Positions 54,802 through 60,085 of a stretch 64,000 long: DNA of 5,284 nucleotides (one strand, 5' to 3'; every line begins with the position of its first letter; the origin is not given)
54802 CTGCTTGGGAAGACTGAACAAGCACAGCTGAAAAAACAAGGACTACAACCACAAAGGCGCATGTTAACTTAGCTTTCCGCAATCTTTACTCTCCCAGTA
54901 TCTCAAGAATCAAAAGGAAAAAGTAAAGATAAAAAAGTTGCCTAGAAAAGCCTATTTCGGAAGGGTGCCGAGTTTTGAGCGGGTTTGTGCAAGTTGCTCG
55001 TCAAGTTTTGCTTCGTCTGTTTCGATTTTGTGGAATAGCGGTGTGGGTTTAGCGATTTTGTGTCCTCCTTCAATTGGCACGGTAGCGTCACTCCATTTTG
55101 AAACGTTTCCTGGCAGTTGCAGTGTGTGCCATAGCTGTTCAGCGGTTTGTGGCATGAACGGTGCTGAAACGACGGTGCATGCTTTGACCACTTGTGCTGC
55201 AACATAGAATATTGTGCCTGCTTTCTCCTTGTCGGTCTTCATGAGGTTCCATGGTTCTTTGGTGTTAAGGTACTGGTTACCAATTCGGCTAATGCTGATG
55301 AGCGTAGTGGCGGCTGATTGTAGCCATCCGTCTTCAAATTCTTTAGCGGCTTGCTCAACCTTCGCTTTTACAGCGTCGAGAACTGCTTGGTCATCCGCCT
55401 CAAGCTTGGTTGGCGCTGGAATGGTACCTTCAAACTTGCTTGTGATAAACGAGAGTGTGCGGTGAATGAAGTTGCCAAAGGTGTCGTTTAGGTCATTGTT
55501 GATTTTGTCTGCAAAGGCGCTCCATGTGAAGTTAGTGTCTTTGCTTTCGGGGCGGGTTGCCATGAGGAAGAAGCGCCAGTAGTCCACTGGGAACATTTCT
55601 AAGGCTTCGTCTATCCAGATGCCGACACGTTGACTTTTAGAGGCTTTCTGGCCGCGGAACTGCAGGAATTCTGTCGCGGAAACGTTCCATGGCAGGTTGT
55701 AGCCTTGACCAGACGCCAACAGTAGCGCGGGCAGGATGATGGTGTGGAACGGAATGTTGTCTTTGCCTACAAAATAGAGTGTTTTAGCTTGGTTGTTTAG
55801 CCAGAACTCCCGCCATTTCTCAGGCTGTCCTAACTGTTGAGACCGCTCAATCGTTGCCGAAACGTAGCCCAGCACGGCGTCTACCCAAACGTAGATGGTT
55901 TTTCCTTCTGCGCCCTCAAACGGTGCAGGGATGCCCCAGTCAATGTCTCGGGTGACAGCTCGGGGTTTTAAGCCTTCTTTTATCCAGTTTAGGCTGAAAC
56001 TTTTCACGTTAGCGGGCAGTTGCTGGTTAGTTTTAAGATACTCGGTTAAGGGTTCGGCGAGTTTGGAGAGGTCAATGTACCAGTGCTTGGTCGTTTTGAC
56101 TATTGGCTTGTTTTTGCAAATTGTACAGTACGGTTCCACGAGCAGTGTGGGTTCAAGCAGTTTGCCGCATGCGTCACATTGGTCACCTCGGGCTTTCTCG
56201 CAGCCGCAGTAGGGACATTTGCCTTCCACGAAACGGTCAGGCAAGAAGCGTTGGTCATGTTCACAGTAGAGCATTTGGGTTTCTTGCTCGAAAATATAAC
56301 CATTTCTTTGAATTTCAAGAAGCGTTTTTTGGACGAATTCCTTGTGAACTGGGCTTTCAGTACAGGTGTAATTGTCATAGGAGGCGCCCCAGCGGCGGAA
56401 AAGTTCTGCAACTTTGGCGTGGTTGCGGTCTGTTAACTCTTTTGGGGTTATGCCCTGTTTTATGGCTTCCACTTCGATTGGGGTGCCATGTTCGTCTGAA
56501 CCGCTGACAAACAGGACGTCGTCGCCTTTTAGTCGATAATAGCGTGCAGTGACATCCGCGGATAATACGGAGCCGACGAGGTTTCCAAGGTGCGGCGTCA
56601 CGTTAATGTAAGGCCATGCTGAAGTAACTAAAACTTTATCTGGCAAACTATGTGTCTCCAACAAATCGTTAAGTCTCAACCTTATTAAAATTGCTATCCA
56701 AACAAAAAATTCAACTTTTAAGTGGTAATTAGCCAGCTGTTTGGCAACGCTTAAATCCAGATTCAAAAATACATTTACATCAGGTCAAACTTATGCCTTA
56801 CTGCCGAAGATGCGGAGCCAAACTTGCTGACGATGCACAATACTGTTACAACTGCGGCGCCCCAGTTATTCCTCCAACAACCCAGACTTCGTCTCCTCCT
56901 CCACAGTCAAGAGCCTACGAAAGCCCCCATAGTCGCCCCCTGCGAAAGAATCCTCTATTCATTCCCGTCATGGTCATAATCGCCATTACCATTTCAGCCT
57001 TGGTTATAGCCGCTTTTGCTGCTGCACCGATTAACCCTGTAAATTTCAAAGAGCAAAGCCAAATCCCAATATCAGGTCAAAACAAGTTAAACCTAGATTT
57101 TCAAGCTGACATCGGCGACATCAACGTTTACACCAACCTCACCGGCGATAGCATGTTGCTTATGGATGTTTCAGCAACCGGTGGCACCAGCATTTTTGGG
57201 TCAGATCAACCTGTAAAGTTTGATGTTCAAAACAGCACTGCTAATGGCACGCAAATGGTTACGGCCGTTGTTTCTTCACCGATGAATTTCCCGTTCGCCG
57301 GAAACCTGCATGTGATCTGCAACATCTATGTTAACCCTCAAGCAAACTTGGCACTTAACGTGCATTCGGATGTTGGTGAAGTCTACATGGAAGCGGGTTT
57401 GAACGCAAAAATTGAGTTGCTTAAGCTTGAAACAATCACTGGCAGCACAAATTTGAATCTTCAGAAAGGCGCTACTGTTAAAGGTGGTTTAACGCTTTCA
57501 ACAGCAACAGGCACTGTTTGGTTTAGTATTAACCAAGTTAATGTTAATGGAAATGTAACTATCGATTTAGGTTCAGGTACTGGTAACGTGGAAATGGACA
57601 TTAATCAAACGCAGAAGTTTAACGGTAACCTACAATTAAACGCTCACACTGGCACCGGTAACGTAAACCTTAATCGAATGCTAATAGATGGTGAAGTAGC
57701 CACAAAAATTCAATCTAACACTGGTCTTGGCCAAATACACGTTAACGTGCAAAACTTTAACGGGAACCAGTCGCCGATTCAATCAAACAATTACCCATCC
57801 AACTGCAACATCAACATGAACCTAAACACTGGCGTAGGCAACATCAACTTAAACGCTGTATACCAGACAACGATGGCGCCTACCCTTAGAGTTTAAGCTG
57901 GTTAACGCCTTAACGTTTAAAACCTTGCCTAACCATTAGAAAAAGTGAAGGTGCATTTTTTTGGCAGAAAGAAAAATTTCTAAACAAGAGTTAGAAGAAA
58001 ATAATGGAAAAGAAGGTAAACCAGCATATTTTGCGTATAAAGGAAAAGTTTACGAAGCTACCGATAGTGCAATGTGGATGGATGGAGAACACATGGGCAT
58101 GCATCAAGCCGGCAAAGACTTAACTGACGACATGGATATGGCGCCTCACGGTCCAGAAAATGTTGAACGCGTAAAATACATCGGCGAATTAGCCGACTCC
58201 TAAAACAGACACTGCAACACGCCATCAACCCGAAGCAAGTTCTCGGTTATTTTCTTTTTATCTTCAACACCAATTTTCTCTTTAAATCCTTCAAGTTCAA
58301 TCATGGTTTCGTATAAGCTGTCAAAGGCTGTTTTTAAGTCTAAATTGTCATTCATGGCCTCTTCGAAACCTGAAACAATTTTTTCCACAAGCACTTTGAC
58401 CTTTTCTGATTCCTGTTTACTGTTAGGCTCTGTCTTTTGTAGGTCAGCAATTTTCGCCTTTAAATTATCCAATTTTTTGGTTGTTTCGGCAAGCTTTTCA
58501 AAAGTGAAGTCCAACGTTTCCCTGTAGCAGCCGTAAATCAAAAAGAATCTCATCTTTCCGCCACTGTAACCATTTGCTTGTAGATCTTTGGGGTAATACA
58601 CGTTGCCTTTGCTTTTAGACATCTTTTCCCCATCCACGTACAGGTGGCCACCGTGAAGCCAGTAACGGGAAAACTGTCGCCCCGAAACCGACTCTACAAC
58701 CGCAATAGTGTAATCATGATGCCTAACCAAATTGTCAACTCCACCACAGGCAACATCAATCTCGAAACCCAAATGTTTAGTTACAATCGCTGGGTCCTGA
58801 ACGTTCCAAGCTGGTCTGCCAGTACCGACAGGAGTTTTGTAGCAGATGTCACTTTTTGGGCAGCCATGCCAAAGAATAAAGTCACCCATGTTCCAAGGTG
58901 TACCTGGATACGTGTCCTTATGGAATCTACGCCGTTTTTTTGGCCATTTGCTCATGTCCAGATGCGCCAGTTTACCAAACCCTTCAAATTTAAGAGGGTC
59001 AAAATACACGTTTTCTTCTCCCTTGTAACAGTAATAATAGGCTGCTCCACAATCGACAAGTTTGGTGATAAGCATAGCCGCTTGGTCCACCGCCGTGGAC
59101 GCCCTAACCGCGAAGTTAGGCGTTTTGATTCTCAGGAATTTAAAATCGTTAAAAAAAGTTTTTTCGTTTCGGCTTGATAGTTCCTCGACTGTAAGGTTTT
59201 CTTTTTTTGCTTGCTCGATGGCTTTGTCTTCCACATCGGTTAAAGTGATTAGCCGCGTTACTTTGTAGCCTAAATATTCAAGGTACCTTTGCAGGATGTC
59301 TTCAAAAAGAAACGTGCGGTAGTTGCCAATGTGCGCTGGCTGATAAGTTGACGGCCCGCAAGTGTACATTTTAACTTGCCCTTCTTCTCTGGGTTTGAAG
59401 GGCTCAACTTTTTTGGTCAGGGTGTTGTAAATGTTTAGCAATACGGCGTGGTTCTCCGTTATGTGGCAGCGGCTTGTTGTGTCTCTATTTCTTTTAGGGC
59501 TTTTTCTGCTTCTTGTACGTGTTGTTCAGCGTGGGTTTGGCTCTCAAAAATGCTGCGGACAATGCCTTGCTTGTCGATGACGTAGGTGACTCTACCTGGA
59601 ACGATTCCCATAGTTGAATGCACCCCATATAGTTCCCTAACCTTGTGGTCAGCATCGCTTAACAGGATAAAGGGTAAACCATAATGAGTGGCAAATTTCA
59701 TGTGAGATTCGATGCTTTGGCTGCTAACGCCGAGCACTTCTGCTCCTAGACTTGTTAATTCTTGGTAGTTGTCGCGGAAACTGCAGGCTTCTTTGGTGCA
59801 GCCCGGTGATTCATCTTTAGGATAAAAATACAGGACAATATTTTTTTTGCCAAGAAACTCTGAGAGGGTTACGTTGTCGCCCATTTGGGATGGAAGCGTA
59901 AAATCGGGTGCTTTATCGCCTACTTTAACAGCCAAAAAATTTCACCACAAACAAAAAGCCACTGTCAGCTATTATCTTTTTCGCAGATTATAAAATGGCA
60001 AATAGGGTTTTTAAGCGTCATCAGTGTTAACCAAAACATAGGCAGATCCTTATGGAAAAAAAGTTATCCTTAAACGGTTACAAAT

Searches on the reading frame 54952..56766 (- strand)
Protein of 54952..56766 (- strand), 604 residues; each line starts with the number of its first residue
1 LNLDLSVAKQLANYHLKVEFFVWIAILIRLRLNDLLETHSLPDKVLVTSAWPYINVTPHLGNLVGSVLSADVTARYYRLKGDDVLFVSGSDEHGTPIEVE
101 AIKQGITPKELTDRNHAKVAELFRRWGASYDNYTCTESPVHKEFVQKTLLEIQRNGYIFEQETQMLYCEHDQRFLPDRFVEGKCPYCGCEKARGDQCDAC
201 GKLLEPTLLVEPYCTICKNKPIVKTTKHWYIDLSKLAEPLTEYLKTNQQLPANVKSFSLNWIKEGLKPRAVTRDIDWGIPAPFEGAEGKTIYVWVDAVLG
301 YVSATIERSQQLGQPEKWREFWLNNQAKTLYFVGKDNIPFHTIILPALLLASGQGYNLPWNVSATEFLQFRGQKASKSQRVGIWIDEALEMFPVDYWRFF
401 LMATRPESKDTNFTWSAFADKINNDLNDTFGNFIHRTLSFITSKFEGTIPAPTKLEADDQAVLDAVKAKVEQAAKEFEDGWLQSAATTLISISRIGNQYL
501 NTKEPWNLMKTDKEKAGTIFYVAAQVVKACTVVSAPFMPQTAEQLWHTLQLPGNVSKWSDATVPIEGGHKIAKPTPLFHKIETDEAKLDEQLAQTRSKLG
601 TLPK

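Call 55: search_protein_families(library=pfam, proteins=[window:54952-56766:-], max_evalue=0.0001)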
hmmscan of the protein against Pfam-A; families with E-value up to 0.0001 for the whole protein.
window:54952-56766:- (604 aa): 4 families
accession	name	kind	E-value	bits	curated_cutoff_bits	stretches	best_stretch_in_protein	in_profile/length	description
PF09334.17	tRNA-synt_1g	-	3.3e-155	517.1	20.1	1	45-438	1-391/391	tRNA synthetases class I (M)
PF19303.5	Anticodon_3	-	1.4e-20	74.2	23.5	1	449-586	1-140/152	Anticodon binding domain of methionyl tRNA ligase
PF00133.28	tRNA-synt_1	-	5.3e-17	62.1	22.7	1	47-283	27-245/414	tRNA synthetases class I (I, L, M and V)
PF08264.19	Anticodon_1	-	1.5e-07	31.9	25.1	1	459-555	1-99/148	Anticodon-binding domain of tRNA ligase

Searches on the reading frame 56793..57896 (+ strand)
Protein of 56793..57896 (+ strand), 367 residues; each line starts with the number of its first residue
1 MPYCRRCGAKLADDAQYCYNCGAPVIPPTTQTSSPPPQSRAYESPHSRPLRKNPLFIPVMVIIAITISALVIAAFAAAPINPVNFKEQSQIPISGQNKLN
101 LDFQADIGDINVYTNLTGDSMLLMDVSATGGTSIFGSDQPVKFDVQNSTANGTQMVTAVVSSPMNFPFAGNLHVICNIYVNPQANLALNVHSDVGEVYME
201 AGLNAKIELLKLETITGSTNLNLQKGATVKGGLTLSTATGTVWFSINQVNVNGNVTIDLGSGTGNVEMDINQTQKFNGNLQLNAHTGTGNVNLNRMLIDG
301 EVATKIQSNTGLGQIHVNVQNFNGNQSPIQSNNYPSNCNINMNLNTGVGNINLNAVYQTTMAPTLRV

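Call 55: search_protein_families(library=pfam, proteins=[window:56793-57896:+], max_evalue=0.0001)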
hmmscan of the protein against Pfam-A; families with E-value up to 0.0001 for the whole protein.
window:56793-57896:+ (367 aa): 1 family
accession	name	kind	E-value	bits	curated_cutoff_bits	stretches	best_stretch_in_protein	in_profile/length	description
PF13240.11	Zn_Ribbon_1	-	3.5e-08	33.4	25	1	3-25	1-23/23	zinc-ribbon domain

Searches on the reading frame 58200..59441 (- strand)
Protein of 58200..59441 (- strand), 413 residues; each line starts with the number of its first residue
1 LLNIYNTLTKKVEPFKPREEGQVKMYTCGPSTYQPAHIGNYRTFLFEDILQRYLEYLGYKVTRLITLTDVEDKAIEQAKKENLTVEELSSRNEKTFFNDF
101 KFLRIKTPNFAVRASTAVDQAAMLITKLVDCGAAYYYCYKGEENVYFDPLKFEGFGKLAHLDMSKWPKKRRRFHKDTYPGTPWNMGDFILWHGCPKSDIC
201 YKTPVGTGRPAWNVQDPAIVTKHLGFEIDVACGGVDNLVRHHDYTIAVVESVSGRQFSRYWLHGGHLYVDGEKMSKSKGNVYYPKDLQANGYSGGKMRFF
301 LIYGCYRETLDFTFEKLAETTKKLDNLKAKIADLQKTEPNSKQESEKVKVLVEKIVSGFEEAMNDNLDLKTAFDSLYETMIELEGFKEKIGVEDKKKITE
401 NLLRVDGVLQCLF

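Call 55: search_protein_families(library=pfam, proteins=[window:58200-59441:-], max_evalue=0.0001)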
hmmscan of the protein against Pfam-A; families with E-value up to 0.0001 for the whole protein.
window:58200-59441:- (413 aa): 4 families
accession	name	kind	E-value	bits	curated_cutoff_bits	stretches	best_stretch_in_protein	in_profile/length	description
PF01406.26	tRNA-synt_1e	-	1.9e-72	244.6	27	1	15-321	2-300/301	tRNA synthetases class I (C) catalytic domain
PF09334.17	tRNA-synt_1g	-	1.1e-15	57.8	20.1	2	34-144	12-119/391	tRNA synthetases class I (M)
PF00133.28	tRNA-synt_1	-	6.4e-06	25.6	22.7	0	256-308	358-409/414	tRNA synthetases class I (I, L, M and V)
PF01921.24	tRNA-synt_1f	-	9.2e-06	25.2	27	0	271-344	280-349/360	tRNA synthetases class I (K)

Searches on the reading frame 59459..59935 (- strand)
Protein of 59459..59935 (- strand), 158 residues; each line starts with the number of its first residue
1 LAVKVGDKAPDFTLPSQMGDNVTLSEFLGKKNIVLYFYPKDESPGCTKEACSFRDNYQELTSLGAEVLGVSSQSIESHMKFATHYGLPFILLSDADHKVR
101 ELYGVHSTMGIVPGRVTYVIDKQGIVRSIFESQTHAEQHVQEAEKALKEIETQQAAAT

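Call 55: search_protein_families(library=pfam, proteins=[window:59459-59935:-], max_evalue=0.0001)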
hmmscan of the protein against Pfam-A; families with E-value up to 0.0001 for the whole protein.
window:59459-59935:- (158 aa): 2 families
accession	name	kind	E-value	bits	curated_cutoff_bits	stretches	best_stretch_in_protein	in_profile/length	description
PF00578.27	AhpC-TSA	-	3.6e-40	137.2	26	1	5-128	1-123/124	AhpC/TSA family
PF08534.16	Redoxin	-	1.1e-24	87.3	26.6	1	4-147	1-148/148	Redoxin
